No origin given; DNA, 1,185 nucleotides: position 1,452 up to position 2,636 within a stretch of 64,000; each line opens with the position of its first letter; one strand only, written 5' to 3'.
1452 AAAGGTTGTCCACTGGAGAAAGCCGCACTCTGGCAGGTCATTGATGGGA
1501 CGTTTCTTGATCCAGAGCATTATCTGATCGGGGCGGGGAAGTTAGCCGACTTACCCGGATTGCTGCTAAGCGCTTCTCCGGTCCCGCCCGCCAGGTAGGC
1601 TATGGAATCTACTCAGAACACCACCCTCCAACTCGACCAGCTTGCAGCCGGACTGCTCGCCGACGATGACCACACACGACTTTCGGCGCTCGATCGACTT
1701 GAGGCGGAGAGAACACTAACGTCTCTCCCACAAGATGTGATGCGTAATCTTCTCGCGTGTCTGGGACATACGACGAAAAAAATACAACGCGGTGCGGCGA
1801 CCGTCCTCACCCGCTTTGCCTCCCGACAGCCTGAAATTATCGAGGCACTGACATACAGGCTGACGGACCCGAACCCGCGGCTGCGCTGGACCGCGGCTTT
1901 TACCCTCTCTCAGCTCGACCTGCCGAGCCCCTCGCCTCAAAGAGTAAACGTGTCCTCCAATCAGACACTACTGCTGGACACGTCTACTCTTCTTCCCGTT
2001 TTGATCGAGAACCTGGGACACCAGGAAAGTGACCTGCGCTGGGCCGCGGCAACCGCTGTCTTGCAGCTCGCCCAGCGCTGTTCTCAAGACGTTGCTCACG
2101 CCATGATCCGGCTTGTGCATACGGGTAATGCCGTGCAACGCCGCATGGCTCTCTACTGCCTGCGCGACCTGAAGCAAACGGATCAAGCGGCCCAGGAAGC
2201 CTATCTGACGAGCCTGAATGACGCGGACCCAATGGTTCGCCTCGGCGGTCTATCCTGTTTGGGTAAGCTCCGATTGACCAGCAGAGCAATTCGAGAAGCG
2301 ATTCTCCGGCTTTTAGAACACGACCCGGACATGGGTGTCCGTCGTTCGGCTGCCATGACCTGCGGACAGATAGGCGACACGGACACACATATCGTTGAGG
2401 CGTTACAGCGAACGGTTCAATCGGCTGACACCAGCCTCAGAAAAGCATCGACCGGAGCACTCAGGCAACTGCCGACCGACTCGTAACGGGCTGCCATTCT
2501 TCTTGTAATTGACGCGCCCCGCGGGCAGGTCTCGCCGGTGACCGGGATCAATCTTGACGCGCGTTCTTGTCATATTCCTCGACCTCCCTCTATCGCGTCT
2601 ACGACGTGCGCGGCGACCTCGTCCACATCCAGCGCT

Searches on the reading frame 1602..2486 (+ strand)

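Call 32: search_protein_families(library=pfam, proteins=[window:1602-2486:+], max_evalue=0.01)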
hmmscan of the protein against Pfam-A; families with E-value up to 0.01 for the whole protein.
window:1602-2486:+ (294 aa): 13 families
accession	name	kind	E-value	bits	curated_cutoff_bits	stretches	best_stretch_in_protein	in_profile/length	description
PF13646.12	HEAT_2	-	2.7e-22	79.3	27.7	3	204-287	7-87/88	HEAT repeats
PF02985.28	HEAT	-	2.3e-20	71.2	23.5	0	232-258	3-28/31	HEAT repeat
PF13513.12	HEAT_EZ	-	8e-11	42.6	27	1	76-105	26-55/55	HEAT-like repeat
PF12717.13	Cnd1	-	5.5e-09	36.7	26.4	0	202-280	27-109/162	non-SMC mitotic condensation complex subunit 1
PF01602.26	Adaptin_N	-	2.2e-07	30.3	37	0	167-290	46-178/524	Adaptin N terminal region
PF25767.1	ARM_TBCD_2nd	-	1.4e-05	25.1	29.7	0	129-173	77-121/245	Tubulin-specific chaperone D-like, ARM repeats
PF12348.14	CLASP_N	-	3.5e-05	23.9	27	0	38-104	87-156/227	CLASP N terminal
PF20168.4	PDS5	-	7.4e-05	21.2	27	1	129-257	242-348/1053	Sister chromatid cohesion protein PDS5 protein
PF21040.3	CEP104-like_TOG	-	0.00023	21.9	24.3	0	129-172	104-151/208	Centrosomal protein CEP104-like, TOG domain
PF24993.1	GNC1_N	-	0.0012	19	26.3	0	128-163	78-113/134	Stalled ribosome sensor GCN1 N-terminal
PF21547.3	TTI1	-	0.002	18.4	27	0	133-169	3-39/90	TELO2-interacting protein 1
PF24714.1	TOR1L1_N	-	0.0035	17.2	43.3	0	44-165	129-247/281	TORTIFOLIA1 N-terminal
PF08713.17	DNA_alkylation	-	0.0052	16.9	21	0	230-290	120-182/213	DNA alkylation repair enzyme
